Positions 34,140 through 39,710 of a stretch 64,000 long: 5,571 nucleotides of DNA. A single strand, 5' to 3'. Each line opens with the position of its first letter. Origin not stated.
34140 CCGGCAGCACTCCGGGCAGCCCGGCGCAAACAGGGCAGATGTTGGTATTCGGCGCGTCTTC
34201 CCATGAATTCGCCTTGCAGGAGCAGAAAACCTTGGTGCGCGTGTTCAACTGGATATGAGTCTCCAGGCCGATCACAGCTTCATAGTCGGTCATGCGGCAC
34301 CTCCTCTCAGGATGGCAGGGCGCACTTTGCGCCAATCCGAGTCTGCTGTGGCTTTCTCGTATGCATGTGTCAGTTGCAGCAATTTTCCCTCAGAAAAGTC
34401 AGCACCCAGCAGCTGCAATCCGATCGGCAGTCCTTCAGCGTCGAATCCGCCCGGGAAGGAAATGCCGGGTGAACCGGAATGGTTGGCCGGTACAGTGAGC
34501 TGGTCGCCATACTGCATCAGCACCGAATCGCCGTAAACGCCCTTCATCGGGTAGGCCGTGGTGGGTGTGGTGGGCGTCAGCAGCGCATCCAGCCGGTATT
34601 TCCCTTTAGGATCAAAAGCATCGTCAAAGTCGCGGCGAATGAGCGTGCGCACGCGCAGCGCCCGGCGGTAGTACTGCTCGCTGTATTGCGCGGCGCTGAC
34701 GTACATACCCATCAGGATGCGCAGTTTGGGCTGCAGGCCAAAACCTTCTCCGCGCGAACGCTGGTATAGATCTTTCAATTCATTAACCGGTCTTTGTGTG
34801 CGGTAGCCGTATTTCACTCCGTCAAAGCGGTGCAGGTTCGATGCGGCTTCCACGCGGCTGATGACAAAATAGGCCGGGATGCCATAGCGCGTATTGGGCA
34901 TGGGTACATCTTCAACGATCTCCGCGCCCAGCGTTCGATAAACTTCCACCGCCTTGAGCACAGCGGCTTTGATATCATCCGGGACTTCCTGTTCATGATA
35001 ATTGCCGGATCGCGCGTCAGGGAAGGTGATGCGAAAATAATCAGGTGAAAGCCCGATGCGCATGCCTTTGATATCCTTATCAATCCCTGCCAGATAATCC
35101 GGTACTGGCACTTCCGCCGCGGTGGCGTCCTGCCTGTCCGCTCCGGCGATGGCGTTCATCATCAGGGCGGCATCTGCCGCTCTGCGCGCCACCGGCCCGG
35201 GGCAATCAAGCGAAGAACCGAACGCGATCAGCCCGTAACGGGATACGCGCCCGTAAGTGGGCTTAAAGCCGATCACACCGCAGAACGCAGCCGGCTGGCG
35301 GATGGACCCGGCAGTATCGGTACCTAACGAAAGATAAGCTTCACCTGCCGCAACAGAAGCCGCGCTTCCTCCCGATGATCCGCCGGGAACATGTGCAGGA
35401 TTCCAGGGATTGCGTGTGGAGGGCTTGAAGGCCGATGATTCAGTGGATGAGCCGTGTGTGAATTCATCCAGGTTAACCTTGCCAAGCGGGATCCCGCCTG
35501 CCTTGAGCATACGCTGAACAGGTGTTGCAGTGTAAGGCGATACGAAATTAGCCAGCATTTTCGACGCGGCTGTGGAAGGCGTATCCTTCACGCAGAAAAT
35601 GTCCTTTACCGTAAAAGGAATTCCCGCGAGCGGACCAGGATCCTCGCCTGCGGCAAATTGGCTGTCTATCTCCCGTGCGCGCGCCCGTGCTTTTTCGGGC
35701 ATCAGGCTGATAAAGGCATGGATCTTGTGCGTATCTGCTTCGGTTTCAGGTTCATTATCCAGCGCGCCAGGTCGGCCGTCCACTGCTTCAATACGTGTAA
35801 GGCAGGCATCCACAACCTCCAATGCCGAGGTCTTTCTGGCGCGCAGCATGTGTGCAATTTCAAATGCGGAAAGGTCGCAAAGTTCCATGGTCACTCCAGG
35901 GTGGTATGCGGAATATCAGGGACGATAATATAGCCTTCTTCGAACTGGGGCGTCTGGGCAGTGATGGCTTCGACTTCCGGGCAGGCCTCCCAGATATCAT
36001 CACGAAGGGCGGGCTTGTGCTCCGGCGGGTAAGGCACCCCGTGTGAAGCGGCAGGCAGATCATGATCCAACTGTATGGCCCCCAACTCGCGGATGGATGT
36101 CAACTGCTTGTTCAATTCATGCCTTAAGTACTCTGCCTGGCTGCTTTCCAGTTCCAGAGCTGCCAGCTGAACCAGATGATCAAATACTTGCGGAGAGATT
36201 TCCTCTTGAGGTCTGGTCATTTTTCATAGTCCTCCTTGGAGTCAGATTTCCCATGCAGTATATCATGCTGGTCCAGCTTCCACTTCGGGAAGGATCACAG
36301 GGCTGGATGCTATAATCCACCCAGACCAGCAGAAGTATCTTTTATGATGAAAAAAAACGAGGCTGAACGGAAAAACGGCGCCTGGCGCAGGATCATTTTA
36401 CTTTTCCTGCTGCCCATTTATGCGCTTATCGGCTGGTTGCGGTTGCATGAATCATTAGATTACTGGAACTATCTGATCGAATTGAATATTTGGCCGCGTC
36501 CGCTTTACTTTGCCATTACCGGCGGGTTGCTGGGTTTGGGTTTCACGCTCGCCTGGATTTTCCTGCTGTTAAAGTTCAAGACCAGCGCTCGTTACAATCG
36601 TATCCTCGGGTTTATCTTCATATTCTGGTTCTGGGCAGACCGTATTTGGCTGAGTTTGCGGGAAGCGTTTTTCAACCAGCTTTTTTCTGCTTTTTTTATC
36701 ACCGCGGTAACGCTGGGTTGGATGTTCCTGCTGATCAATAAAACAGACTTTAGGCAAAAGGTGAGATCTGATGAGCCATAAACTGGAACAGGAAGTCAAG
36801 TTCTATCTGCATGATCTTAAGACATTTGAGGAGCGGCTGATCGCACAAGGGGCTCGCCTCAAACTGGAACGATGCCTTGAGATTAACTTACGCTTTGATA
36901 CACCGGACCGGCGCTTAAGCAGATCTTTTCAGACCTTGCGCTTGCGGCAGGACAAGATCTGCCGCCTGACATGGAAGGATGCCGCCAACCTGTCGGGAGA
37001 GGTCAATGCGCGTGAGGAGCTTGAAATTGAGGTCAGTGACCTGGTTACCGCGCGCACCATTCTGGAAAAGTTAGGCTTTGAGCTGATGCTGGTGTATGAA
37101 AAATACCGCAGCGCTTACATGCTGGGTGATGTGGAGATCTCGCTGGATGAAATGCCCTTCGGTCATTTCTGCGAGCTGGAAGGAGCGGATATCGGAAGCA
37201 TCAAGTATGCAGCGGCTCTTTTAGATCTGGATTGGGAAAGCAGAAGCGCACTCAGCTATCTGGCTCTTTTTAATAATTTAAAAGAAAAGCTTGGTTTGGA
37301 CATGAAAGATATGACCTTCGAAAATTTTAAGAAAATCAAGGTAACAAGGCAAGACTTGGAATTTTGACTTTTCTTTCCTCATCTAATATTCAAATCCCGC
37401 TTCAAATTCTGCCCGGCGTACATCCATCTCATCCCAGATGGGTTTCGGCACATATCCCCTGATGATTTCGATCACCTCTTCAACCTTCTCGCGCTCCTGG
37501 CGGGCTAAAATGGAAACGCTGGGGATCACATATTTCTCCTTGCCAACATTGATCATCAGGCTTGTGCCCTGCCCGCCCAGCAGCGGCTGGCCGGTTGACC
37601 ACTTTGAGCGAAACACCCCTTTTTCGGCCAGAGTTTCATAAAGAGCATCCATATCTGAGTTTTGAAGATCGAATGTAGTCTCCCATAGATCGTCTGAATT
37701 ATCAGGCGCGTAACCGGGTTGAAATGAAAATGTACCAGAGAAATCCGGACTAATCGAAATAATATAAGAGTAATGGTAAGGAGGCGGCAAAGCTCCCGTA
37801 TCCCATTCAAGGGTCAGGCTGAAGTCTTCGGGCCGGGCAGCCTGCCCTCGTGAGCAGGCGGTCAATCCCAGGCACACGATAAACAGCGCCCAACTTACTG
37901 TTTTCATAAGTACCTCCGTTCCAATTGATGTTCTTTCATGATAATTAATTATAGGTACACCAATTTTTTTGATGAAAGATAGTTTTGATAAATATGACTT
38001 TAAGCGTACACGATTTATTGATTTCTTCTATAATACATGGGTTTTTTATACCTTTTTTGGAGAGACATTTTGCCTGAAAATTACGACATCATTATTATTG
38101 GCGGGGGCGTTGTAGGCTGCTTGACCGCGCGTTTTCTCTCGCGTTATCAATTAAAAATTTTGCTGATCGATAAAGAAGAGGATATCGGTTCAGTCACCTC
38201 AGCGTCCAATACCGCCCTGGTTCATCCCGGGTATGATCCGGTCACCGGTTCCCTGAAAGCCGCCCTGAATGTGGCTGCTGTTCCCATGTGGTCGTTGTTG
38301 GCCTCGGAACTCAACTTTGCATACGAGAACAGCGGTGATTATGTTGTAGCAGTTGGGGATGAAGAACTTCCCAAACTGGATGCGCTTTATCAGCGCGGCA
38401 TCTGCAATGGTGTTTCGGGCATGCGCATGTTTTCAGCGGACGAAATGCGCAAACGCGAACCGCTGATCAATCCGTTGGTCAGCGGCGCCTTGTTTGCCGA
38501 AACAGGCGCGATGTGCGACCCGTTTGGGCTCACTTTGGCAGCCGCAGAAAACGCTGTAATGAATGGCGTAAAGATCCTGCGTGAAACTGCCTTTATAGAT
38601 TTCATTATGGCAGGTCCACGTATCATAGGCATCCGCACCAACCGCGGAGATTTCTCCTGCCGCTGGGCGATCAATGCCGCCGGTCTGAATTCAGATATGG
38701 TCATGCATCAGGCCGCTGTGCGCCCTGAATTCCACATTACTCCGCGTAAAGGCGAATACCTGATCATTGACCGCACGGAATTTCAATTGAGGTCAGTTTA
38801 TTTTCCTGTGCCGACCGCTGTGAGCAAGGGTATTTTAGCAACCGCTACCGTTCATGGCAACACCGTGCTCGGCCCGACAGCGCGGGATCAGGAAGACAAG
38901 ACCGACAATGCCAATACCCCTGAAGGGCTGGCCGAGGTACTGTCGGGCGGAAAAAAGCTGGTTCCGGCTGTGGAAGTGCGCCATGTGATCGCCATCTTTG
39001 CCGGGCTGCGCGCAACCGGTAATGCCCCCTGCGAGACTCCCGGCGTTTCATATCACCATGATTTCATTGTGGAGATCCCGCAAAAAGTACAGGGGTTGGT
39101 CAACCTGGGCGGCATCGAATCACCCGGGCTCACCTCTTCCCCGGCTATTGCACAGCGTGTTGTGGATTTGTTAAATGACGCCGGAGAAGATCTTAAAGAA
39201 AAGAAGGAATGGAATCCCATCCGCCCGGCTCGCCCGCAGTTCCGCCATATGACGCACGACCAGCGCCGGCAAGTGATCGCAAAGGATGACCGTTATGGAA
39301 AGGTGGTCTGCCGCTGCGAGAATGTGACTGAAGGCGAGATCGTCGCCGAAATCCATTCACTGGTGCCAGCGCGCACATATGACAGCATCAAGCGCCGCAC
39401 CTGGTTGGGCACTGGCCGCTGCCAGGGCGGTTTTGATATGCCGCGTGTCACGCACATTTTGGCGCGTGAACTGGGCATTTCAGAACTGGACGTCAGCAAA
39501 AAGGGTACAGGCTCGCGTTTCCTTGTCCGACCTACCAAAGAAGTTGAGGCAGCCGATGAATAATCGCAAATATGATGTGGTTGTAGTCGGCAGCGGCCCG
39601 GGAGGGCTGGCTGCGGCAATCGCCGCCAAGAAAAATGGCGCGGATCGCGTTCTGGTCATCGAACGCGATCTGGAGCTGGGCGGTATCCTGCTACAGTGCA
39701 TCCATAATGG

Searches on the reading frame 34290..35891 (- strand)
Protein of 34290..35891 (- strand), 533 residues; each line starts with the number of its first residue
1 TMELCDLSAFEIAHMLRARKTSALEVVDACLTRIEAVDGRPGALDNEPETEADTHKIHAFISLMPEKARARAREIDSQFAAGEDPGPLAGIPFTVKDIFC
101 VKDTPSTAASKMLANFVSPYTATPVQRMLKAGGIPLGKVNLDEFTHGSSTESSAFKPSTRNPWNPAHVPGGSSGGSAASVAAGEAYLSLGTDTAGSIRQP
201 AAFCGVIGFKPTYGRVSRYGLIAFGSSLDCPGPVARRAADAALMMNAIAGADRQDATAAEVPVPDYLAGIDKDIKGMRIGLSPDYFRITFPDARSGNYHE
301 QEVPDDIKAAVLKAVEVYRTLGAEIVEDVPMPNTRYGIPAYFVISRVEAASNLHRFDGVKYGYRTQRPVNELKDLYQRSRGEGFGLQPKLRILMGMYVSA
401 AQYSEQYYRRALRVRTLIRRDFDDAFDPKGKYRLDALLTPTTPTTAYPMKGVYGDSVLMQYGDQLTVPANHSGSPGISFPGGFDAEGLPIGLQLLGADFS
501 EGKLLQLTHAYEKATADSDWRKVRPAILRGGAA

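Call 43: search_protein_families(library=pfam, proteins=[window:34290-35891:-], max_evalue=0.00001)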
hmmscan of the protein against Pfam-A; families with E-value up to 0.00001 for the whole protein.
window:34290-35891:- (533 aa): 1 family
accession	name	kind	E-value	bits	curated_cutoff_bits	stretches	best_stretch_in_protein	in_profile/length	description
PF01425.27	Amidase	-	8.5e-123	411.1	27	1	54-505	14-445/445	Amidase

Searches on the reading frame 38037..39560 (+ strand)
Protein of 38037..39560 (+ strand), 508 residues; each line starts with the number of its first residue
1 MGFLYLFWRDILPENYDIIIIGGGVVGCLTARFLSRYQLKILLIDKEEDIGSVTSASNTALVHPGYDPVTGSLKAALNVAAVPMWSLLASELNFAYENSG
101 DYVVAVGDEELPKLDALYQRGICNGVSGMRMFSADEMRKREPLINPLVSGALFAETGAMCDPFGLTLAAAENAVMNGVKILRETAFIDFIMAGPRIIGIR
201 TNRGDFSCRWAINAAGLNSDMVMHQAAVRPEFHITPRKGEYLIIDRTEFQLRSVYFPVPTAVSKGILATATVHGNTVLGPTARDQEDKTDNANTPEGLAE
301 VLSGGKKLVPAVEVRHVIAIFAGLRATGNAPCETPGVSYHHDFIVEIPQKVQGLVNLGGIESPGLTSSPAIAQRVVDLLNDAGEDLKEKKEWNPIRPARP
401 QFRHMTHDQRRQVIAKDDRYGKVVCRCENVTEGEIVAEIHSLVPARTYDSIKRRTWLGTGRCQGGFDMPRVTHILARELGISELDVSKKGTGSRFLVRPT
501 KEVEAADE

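Call 43: search_protein_families(library=pfam, proteins=[window:38037-39560:+], max_evalue=0.00001)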
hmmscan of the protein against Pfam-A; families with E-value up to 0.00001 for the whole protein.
window:38037-39560:+ (508 aa): 3 families
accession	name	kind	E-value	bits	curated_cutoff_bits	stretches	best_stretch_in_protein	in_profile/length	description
PF01266.30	DAO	-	4.6e-62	211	27.9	1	17-378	1-353/353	FAD dependent oxidoreductase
PF04324.20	Fer2_BFD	-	6.9e-09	36.4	26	1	423-464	1-39/50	BFD-like [2Fe-2S] binding domain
PF13450.12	NAD_binding_8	-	1.7e-06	28.7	21.9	1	20-55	1-37/68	NAD(P)-binding Rossmann-like domain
